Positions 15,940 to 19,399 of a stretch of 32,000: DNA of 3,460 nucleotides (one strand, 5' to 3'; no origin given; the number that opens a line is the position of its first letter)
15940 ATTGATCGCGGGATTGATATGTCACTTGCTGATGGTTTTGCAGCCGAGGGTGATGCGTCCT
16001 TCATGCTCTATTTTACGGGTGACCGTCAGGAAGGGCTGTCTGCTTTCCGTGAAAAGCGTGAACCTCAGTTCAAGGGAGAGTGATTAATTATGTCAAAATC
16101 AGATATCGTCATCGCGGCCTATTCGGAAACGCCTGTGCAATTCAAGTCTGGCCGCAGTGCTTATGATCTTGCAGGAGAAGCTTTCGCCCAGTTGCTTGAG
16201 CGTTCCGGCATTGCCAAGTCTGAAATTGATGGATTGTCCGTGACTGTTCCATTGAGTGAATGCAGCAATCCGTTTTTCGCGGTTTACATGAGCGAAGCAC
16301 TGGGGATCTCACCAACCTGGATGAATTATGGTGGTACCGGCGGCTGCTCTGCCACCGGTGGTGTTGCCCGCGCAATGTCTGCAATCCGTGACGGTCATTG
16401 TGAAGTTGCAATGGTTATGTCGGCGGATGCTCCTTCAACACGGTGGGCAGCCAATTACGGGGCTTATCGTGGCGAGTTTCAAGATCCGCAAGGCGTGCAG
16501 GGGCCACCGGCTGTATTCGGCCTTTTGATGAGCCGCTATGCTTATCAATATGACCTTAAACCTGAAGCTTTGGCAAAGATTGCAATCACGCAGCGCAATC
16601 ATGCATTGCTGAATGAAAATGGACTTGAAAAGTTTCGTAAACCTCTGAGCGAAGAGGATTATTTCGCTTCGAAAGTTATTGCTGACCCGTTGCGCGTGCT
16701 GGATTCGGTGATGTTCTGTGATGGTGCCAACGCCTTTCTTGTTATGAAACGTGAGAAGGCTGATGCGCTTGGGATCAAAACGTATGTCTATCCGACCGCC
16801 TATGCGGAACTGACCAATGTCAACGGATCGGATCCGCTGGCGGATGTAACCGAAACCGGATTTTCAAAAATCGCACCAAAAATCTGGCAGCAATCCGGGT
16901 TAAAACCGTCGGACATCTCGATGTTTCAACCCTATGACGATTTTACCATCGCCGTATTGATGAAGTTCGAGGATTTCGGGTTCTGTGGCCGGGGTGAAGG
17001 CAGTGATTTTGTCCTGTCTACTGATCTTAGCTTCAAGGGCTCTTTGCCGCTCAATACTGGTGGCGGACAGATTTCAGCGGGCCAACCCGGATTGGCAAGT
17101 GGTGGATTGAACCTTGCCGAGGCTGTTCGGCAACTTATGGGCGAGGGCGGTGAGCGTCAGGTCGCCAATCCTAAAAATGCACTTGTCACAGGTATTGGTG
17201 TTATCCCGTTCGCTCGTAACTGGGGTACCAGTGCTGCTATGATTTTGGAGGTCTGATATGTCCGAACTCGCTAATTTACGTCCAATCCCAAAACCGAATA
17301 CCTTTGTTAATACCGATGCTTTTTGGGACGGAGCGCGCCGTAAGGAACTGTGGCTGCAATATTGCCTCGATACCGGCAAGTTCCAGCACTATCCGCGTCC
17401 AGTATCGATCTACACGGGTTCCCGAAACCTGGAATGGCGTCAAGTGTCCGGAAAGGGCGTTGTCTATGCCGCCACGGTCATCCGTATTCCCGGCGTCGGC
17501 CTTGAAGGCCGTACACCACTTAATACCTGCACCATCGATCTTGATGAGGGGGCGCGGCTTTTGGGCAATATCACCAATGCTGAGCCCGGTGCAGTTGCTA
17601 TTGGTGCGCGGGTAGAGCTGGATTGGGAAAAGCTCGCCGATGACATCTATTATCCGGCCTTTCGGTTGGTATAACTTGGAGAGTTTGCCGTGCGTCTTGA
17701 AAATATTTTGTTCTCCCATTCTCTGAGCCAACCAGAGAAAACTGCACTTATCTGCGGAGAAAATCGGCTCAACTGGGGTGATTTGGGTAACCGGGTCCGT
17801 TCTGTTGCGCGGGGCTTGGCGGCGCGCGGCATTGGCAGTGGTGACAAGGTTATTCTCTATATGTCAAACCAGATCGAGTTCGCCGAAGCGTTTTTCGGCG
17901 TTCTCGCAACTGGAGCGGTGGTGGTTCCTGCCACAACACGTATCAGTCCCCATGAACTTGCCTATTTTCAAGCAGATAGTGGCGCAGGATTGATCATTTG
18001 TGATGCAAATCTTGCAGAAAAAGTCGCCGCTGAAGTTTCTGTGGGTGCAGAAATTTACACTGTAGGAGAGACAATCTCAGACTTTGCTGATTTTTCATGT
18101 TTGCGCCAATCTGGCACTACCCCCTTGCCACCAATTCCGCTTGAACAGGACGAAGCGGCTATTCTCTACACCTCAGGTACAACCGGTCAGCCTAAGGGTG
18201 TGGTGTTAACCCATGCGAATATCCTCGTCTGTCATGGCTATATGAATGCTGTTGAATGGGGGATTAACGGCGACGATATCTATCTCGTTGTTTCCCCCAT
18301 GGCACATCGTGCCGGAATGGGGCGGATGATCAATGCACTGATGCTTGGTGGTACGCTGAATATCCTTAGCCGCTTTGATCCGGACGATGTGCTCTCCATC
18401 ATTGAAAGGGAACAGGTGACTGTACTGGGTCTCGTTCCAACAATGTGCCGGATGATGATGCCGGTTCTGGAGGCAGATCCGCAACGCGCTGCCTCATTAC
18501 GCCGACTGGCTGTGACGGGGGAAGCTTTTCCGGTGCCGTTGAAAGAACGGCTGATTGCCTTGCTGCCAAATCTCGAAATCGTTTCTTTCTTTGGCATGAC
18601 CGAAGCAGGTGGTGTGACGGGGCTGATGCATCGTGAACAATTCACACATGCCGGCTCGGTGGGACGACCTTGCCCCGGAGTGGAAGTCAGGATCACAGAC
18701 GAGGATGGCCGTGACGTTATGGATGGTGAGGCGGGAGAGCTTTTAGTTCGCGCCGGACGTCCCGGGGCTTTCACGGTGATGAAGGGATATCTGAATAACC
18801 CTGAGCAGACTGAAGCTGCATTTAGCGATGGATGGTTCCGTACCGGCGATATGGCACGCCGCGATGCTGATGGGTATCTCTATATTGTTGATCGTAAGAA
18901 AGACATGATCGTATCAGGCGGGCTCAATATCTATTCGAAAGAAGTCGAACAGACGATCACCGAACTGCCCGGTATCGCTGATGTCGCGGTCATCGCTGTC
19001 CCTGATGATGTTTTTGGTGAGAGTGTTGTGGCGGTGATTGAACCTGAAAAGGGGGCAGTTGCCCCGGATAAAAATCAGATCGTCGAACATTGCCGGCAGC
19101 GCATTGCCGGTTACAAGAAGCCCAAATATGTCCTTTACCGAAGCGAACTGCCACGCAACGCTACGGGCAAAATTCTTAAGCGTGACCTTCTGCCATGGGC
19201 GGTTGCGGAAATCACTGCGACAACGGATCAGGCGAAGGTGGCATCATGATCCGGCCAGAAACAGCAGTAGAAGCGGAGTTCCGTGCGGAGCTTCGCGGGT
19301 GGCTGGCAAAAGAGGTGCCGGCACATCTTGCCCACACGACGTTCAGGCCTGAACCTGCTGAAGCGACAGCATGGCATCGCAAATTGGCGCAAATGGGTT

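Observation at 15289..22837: Seven-gene operon resembling aldolytic acyl side-chain cleavage, physically attached to a furoyl-CoA-type pathway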

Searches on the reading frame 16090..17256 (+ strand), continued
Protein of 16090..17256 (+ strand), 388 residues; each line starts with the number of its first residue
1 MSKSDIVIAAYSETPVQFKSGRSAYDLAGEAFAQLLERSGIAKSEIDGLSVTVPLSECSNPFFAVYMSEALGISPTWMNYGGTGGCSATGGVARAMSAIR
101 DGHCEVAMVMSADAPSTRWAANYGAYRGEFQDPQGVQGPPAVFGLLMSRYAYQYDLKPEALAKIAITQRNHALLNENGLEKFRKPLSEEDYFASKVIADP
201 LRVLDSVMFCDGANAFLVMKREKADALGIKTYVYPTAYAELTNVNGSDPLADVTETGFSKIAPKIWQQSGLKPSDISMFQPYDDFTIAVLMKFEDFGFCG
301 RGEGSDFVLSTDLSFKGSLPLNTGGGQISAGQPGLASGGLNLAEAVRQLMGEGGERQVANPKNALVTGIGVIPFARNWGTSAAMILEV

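Call 66: search_dna_similar(query=window:16090-17256:+, collection=plasmids, mode=protein, max_evalue=1e-60, max_rows=25)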
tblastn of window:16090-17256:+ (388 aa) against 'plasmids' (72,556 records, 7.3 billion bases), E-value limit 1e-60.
Records with a match: 8; places in all: 9; records where one place covers at least 80% of the query: 8.
Best place of each record, by identity: 60-80% 1; <60% 7.
By first word of the organism name: Cupriavidus 2; Bosea 1; Ralstonia 1; uncultured 1; Variovorax 1; Paraburkholderia 1; Sphingobium 1.
By predicted mobility (MOB-suite, as given by PLSDB): conjugative 6; mobilizable 2.
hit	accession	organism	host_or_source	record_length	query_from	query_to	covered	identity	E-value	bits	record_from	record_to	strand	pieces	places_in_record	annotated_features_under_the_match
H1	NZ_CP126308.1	Bosea vestrisii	cell culture,root nodule of Vicia ...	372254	1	388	100%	73.2%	0e+0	567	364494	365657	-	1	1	thiolase family protein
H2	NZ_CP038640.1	Cupriavidus oxalaticus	whole organism,sewage sludge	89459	1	387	100%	54.8%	1e-127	411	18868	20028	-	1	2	thiolase family protein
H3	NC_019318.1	Ralstonia pickettii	-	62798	1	387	100%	54.5%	2e-130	419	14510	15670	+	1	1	thiolase family protein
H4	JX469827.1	uncultured bacterium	-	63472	1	387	100%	54.5%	2e-130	419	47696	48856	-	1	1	thiolase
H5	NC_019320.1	Variovorax sp. DB1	-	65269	1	387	100%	54.5%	4e-127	410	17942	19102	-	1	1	thiolase family protein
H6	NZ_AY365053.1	Cupriavidus pinatubonensis JMP134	-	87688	1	387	100%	54.3%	2e-130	419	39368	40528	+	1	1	thiolase family protein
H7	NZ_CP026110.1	Paraburkholderia hospita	Bacteria,soil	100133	1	387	100%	54.3%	2e-130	419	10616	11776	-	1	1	thiolase family protein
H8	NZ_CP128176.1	Sphingobium baderi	mixed culture,activated sludge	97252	1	386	99%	46.5%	4e-104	344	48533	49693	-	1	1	thiolase family protein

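Call 67: get_annotated_region(hit=H6, flank=9000)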
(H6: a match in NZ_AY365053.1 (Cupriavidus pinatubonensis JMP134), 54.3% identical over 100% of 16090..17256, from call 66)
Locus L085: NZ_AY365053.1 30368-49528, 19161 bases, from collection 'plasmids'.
description: Cupriavidus pinatubonensis JMP134 plasmid pJP4, complete sequence
organism: Cupriavidus pinatubonensis JMP134 (NCBI taxid 264198)
taxonomy: Bacteria; Pseudomonadota; Betaproteobacteria; Burkholderiales; Burkholderiaceae; Cupriavidus; Cupriavidus pinatubonensis; Cupriavidus pinatubonensis JMP134
host: -; source: -; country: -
typing (MOB-suite, as given by PLSDB): conjugative; replicon IncP; relaxase MOBP; mating-pair formation MPF_T
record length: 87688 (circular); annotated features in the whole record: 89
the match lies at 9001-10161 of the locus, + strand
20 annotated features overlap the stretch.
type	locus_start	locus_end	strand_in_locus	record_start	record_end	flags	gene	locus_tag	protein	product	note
CDS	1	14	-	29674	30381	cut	-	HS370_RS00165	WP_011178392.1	dienelactone hydrolase family protein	-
CDS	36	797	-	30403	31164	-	-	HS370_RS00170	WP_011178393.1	chlorocatechol 1,2-dioxygenase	-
CDS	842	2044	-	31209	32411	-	-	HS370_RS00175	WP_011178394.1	muconate/chloromuconate family cycloisomerase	-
CDS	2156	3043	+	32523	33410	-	-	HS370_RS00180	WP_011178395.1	LysR substrate-binding domain-containing protein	-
CDS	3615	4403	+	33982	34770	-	-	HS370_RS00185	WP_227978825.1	enoyl-CoA hydratase-related protein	-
CDS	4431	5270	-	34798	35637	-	-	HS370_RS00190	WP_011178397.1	IclR family transcriptional regulator C-terminal domain-containing protein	-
CDS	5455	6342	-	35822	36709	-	-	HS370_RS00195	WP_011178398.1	LysR substrate-binding domain-containing protein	-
CDS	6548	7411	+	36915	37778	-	tfdA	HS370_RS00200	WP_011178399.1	alpha-ketoglutarate-dependent 2,4-dichlorophenoxyacetate dioxygenase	-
CDS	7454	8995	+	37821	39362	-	-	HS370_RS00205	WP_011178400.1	acyl-CoA synthetase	-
CDS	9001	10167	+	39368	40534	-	-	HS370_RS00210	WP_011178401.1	thiolase family protein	-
CDS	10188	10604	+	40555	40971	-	-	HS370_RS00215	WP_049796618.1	OB-fold domain-containing protein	-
CDS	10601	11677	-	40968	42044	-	-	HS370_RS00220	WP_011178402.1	aromatic ring-hydroxylating dioxygenase subunit alpha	-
CDS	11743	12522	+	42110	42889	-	-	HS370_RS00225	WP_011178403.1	helix-turn-helix domain-containing protein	GO:0006355 - regulation of DNA-templated transcription [Evidence IEA]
CDS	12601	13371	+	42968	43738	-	-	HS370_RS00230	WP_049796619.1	TetR family transcriptional regulator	-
CDS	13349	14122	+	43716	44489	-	-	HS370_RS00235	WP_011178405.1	SDR family oxidoreductase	-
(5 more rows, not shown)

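Call 68: get_annotated_region(hit=H1, flank=12000)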
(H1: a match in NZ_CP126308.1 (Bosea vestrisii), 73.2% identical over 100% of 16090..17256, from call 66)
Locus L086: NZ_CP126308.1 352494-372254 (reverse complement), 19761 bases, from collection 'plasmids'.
description: Bosea vestrisii strain A18/4-2 plasmid unnamed, complete sequence
organism: Bosea vestrisii (NCBI taxid 151416)
taxonomy: Bacteria; Pseudomonadota; Alphaproteobacteria; Hyphomicrobiales; Boseaceae; Bosea; Bosea vestrisii
host: -; source: cell culture,root nodule of Vicia costata; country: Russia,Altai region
typing (MOB-suite, as given by PLSDB): conjugative; relaxase MOBP; mating-pair formation MPF_T
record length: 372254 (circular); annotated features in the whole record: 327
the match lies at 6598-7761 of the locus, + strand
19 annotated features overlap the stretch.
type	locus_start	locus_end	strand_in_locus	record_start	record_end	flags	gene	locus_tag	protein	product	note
CDS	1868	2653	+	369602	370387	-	-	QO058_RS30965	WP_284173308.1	crotonase/enoyl-CoA hydratase family protein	-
CDS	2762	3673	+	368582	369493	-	-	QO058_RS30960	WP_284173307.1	ABC transporter substrate-binding protein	-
CDS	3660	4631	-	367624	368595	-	-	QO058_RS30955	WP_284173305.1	LysR family transcriptional regulator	GO:0006355 - regulation of DNA-templated transcription [Evidence IEA]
CDS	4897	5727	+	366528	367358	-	-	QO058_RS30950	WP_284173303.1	ABC transporter permease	-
CDS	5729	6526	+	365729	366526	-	-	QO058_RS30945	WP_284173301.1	ABC transporter ATP-binding protein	-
CDS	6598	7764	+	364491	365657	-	-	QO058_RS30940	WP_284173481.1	thiolase family protein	-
CDS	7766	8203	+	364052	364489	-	-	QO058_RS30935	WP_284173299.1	OB-fold domain-containing protein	-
CDS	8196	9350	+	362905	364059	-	-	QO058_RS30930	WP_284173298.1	acyl-CoA dehydrogenase family protein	-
CDS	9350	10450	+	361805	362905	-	-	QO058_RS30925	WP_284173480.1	acyl-CoA dehydrogenase family protein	-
CDS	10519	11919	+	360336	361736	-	-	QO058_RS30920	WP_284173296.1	UbiD family decarboxylase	-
CDS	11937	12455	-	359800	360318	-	-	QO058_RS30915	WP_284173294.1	TIGR02444 family protein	-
CDS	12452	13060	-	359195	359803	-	-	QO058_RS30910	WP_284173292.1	UbiX family flavin prenyltransferase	-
CDS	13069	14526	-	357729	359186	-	-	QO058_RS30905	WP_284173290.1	aldehyde dehydrogenase family protein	-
CDS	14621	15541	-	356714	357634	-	-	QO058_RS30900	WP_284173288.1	LysR family transcriptional regulator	GO:0006355 - regulation of DNA-templated transcription [Evidence IEA]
CDS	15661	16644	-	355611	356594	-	-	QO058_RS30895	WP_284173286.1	tripartite tricarboxylate transporter substrate binding protein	-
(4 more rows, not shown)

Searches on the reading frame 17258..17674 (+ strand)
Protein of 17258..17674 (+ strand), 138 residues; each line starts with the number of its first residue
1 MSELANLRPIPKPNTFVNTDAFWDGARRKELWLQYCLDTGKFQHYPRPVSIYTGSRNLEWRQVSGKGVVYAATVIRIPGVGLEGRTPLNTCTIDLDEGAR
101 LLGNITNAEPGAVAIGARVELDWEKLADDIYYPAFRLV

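Call 3: search_protein_families(library=pfam, proteins=[window:17258-17674:+])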
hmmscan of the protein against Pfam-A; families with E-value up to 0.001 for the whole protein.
window:17258-17674:+ (138 aa): 2 families
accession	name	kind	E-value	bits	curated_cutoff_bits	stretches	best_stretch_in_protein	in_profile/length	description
PF01796.24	OB_ChsH2_C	-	6.6e-18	64.8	27.1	1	60-124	1-65/65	ChsH2, C-terminal OB-fold domain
PF12172.15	zf-ChsH2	-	2.2e-06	27.8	23.2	1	23-49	1-27/37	ChsH2, rubredoxin-like zinc ribbon domain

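Call 6: search_protein_families(library=ncbifam, proteins=[window:17258-17674:+])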
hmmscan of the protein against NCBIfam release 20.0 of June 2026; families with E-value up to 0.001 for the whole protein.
window:17258-17674:+ (138 aa): 0 families

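Call 10: search_solved_structures(query=window:17258-17674:+, max_evalue=0.01, show_alignments=2)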
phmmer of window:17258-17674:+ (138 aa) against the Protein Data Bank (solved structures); distinct sequences matched with E-value up to 0.01: 3.
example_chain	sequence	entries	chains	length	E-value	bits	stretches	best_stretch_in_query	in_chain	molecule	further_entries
9myr_B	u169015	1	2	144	9.1e-14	54.5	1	8-121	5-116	Acyl dehydratase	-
6ok1_B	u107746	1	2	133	2.2e-11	46.8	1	19-136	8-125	ChsH2(DUF35)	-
6esq_E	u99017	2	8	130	0.00068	22.5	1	55-129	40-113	Pfam DUF35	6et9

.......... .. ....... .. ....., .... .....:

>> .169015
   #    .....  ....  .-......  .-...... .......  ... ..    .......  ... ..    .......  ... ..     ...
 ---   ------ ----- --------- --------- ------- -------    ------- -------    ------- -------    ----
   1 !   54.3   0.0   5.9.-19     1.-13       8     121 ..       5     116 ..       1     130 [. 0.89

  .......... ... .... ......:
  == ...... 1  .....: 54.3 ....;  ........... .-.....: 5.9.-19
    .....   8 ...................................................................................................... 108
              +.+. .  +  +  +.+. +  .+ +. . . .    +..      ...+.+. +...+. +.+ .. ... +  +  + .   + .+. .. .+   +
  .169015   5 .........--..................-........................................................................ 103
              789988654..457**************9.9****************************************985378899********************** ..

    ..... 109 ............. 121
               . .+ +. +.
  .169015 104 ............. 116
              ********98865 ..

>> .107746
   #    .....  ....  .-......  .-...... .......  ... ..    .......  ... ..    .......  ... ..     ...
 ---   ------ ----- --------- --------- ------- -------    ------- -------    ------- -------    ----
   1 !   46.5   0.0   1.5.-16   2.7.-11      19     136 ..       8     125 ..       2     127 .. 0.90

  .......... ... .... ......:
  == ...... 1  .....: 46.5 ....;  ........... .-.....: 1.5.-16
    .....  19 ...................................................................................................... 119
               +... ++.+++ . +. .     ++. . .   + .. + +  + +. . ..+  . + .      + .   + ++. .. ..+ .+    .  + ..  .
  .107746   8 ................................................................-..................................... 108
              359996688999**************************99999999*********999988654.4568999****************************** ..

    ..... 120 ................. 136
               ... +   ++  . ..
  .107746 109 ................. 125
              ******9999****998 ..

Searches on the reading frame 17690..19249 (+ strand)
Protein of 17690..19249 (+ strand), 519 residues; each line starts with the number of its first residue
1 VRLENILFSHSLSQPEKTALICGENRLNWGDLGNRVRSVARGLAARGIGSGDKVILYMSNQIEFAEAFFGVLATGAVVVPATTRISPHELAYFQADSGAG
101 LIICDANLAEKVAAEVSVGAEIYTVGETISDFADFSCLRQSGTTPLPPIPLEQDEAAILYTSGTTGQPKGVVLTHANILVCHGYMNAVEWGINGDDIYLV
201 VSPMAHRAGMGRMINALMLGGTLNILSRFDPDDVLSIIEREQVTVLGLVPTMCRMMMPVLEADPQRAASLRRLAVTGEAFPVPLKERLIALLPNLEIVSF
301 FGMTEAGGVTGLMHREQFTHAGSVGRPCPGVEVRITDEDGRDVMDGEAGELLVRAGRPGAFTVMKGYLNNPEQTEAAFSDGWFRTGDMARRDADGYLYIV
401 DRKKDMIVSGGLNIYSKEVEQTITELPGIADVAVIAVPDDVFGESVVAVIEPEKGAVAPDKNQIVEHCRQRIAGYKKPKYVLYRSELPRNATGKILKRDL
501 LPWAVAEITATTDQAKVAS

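Call 3: search_protein_families(library=pfam, proteins=[window:17690-19249:+])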
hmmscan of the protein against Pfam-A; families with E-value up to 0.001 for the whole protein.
window:17690-19249:+ (519 aa): 2 families
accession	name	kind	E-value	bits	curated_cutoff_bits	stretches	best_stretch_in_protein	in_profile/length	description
PF00501.34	AMP-binding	-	3.9e-85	286.4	29.9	1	13-368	7-384/384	AMP-binding enzyme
PF13193.12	AMP-binding_C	-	1.7e-17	64.5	24.5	1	418-494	1-76/76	AMP-binding enzyme C-terminal domain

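Call 6: search_protein_families(library=ncbifam, proteins=[window:17690-19249:+])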
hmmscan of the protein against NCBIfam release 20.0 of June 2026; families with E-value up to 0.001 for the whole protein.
window:17690-19249:+ (519 aa): 107 families (the best 25 are shown)
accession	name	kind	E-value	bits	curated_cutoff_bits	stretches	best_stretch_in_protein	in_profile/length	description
NF004837.0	PRK06187.1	subfamily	4.9e-129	431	476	1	2-500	9-518/531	long-chain-fatty-acid--CoA ligase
NF006182.0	PRK08316.1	subfamily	6.7e-115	384.5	663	1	11-500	21-513/523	fatty acyl-CoA synthetase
NF005857.1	PRK07786.1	exception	3.7e-103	345.8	733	1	5-500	13-508/513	fatty-acid--CoA ligase FadD5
NF005801.1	PRK07656.1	equivalog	3.9e-98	329.3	657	1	15-500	15-499/500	FadD3 family acyl-CoA ligase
NF009071.0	PRK12406.1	subfamily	1.1e-97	327.6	701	1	18-500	4-498/510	acyl-CoA synthetase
NF005676.0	PRK07470.1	equivalog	1.3e-97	327.7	774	1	1-500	20-525/544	acyl-CoA synthetase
NF004797.0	PRK06145.1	equivalog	1.6e-97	326.9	850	1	7-500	8-491/499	acyl-CoA synthetase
NF004808.0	PRK06155.1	equivalog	1.6e-94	317.1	722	1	3-509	23-527/542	ATP-dependent acyl-CoA ligase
NF005307.0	PRK06839.1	equivalog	4.9e-93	312.4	748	1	14-500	15-489/496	o-succinylbenzoate--CoA ligase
NF002966.0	PRK03640.1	equivalog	3.9e-92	309.3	556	1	4-500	5-476/483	o-succinylbenzoate--CoA ligase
NF005702.0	PRK07514.1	subfamily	8.5e-91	304.8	558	1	9-498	11-494/506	malonyl-CoA synthase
NF052269.1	Staph_lig_FadD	equivalog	9.1e-90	301.4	650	1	14-501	13-490/499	long-chain-fatty-acid--CoA ligase FadD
NF052580.1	Str24CoAsynCasG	equivalog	1.1e-87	294.7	750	1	7-499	46-545/548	steroid-24-oyl-CoA synthetase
NF004114.0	PRK05605.1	equivalog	1.4e-84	284.5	766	2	148-500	216-565/575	long-chain-fatty-acid--CoA ligase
NF006181.0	PRK08314.1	subfamily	2e-83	280.5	705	2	144-500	195-550/563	long-chain-fatty-acid--CoA ligase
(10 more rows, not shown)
